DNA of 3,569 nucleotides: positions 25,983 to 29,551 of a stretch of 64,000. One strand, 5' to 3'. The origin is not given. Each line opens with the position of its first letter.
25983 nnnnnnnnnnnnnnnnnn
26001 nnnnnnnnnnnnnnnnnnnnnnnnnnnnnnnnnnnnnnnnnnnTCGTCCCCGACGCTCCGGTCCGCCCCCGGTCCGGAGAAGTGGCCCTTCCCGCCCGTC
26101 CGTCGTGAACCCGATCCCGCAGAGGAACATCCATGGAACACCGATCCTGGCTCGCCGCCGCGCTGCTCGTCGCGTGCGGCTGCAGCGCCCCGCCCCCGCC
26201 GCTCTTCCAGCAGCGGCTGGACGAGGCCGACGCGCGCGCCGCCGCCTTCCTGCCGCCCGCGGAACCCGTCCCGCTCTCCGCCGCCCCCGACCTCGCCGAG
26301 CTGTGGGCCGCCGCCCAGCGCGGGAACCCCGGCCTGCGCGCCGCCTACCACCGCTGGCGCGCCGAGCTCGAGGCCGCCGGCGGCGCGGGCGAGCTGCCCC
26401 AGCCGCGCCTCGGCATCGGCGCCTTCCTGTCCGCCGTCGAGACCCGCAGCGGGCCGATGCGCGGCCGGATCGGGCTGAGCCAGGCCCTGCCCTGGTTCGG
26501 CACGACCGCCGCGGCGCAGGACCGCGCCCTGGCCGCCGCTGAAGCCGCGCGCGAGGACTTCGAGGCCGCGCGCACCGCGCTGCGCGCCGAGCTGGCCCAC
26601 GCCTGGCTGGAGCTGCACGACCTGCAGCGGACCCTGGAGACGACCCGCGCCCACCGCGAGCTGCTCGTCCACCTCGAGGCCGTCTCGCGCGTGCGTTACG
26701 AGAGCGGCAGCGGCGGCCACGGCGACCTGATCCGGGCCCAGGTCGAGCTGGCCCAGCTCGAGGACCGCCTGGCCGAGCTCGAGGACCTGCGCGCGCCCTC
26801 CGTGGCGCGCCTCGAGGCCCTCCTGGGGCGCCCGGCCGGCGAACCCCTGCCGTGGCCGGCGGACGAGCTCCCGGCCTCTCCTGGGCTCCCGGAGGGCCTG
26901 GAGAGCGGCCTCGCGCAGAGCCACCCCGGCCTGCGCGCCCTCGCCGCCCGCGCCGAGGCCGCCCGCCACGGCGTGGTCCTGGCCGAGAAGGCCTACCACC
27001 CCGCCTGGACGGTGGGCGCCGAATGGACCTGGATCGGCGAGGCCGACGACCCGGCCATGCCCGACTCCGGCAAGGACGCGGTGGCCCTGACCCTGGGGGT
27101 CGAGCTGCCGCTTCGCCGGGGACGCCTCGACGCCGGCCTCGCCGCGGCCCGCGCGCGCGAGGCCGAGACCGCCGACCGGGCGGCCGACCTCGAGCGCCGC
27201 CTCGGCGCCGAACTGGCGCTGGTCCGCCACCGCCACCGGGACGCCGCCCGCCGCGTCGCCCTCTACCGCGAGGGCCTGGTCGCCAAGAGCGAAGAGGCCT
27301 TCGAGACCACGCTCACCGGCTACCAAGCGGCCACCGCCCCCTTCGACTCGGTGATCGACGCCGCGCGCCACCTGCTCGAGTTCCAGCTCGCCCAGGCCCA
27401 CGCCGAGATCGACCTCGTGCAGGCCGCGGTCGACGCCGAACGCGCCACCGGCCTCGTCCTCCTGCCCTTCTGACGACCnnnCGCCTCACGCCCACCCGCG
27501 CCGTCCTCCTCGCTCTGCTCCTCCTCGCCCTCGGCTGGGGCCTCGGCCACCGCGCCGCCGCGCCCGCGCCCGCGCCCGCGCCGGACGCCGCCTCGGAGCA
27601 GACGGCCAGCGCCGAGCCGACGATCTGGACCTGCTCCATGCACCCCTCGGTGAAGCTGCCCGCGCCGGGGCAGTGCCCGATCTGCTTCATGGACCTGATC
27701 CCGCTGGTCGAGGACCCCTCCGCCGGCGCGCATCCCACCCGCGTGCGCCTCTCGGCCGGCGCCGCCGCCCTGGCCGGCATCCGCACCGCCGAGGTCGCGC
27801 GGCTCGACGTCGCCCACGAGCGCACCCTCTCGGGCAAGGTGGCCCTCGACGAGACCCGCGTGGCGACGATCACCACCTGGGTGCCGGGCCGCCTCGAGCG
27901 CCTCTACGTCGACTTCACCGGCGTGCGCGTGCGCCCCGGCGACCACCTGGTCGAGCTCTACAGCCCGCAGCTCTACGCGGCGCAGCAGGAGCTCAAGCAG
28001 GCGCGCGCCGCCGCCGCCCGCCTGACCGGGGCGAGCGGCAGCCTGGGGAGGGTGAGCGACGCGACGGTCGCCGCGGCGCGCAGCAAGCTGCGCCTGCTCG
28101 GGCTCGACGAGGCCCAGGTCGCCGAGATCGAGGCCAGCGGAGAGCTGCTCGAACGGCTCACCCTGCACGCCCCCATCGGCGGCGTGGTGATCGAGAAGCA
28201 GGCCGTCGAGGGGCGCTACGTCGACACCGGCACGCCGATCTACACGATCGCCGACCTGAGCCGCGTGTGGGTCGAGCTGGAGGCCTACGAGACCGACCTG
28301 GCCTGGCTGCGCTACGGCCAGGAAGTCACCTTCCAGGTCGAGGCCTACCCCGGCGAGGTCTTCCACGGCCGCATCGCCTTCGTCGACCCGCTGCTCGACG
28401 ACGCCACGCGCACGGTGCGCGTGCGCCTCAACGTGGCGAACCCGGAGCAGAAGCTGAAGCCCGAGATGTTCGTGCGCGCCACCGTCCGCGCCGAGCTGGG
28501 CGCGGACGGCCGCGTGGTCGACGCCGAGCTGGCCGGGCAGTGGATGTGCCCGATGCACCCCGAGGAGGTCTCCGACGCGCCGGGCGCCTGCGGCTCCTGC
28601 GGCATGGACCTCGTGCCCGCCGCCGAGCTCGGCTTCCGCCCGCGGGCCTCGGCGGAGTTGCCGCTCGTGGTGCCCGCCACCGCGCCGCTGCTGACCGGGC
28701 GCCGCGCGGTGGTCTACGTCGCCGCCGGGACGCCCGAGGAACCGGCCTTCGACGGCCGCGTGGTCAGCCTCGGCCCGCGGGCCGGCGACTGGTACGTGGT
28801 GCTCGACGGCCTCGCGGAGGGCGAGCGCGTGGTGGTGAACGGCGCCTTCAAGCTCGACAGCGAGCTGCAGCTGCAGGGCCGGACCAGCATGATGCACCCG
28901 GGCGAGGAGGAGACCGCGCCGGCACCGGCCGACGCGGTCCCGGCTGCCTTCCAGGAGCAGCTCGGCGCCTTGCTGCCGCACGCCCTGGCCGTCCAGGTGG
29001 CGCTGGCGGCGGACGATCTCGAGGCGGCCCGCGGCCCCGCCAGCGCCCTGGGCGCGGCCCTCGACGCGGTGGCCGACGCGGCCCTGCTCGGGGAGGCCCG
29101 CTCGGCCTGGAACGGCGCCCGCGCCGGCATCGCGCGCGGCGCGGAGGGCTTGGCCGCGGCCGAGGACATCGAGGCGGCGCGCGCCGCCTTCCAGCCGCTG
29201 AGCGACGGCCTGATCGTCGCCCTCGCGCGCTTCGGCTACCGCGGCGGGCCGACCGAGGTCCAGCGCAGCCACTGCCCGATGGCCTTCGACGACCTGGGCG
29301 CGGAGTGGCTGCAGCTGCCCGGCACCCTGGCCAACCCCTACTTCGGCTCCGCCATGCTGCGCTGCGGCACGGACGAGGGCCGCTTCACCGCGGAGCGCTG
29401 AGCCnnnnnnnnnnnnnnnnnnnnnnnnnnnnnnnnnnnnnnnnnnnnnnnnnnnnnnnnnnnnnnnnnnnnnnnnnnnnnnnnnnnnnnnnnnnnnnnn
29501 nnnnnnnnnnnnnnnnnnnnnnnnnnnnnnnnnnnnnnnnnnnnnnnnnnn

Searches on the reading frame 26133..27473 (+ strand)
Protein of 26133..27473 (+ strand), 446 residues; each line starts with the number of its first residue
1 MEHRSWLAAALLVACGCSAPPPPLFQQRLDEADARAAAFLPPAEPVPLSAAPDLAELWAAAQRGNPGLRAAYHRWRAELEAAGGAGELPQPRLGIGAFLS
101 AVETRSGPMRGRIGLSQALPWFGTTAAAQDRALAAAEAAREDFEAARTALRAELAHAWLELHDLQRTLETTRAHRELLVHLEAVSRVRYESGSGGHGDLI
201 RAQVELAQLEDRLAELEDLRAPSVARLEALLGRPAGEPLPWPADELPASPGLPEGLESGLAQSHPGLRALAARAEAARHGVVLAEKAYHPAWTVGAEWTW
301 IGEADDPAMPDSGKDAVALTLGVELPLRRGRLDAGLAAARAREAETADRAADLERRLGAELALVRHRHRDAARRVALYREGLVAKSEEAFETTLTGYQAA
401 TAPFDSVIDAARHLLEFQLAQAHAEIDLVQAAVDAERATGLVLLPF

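Call 3: search_protein_families(library=pfam, proteins=[window:26133-27473:+], max_evalue=1)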
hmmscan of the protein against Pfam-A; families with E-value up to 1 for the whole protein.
window:26133-27473:+ (446 aa): 2 families
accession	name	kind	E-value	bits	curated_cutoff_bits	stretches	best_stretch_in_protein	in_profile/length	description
PF02321.23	OEP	-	1.3e-39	136.3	22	2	54-232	1-187/187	Outer membrane efflux protein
PF24481.2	CT398_CC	-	0.0024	18.2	27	1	135-228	19-112/180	CT398-like coiled coil hairpin domain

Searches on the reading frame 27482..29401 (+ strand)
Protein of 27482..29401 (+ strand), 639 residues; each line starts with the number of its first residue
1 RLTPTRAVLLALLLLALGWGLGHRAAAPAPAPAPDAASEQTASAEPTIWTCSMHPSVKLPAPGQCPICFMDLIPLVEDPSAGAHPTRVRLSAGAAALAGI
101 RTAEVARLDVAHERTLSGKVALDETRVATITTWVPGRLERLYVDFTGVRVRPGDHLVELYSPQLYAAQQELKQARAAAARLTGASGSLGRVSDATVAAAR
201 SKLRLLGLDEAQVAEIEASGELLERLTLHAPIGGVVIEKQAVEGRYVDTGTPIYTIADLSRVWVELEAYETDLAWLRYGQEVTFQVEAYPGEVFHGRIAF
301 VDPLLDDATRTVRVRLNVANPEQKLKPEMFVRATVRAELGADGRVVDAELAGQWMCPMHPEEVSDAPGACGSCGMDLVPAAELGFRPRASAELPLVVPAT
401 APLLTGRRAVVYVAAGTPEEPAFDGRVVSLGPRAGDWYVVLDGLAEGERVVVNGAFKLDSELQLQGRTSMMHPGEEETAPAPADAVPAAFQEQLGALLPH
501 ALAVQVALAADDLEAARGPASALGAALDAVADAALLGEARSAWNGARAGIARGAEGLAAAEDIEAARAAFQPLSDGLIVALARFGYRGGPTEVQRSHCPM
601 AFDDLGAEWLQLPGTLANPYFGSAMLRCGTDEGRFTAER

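Call 3: search_protein_families(library=pfam, proteins=[window:27482-29401:+], max_evalue=1)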
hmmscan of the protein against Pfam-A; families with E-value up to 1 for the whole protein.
window:27482-29401:+ (639 aa): 6 families
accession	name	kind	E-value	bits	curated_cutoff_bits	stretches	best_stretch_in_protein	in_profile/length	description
PF16576.10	HlyD_D23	-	9.3e-73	244.5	30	1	115-331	7-214/214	Barrel-sandwich domain of CusB or HlyD membrane-fusion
PF13437.12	HlyD_3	-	1.6e-21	77.5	22.2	1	227-327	1-105/106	HlyD family secretion protein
PF19335.5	HMBD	-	7.2e-18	64.7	23.6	2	354-380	2-28/28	Heavy metal binding domain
PF11827.13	DUF3347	-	9.1e-10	39.7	25.5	1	503-585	7-89/93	Protein of unknown function (DUF3347)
PF16572.11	HlyD_D4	-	0.0047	17.2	26.4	1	189-220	20-53/55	Long alpha hairpin domain of cation efflux system protein, CusB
PF07496.21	zf-CW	-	0.28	11.6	27.5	0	42-56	20-34/47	CW-type Zinc Finger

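Call 4: search_protein_families(library=ncbifam, proteins=[window:27482-29401:+], max_evalue=1)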
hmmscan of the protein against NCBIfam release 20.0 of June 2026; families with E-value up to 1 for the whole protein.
window:27482-29401:+ (639 aa): 19 families
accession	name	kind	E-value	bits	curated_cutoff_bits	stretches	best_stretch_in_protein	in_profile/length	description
TIGR01730.1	RND_mfp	subfamily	2.3e-41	141.8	94.9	2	102-346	3-255/322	efflux RND transporter periplasmic adaptor subunit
NF007303.0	PRK09783.1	subfamily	5.5e-37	127.2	390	2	36-330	37-319/414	copper/silver efflux system membrane fusion protein CusB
TIGR00999.1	8a0102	subfamily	4.4e-35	121.1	319.3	2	210-338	80-204/271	CzcB/NccB family metal efflux transporter periplasmic adaptor subunit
NF045680.1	DiMtlExpIhpB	equivalog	6.2e-26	91.2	450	2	213-335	126-246/326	divalent metal ion exporter adaptor subunit IhpB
TIGR00998.1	8a0101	subfamily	1.3e-15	57.2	390.8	1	216-301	195-281/334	EmrA/EmrK family multidrug efflux transporter periplasmic adaptor subunit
NF008606.0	PRK11578.1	equivalog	2.2e-10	40.2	342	1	222-333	180-296/371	macrolide transporter subunit MacA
TIGR02971.1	heterocyst_DevB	subfamily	1.3e-09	37.9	129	1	166-304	146-281/327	ABC exporter membrane fusion protein, DevB family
NF007785.0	PRK10476.1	equivalog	2e-09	36.8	376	2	204-299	187-282/347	multidrug transporter subunit MdtN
NF002939.0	PRK03598.1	equivalog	3.5e-09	36.3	393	1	167-311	133-290/332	secretion protein HlyD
NF011715.0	PRK15136.1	equivalog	2.5e-08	33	563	1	222-302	212-293/390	multidrug efflux MFS transporter periplasmic adaptor subunit EmrA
NF045904.1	RND-peri-MexE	equivalog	8.2e-07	28.2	714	2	95-334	33-290/390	multidrug efflux RND transporter periplasmic adaptor subunit MexE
NF008589.1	PRK11556.1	equivalog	5.7e-06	25.5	391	1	94-341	53-316/392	MdtA/MuxA family multidrug efflux RND transporter periplasmic adaptor subunit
NF007362.0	PRK09859.1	equivalog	6.7e-06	25.5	738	1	295-335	253-293/385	multidrug transporter subunit MdtE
NF011604.1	PRK15030.1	equivalog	6.9e-06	25.3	765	2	295-337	257-299/397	multidrug efflux RND transporter periplasmic adaptor subunit AcrA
NF007132.1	PRK09578.1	equivalog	1.9e-05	23.6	512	1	389-470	301-379/396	MexX/AxyX family multidrug efflux RND transporter periplasmic adaptor subunit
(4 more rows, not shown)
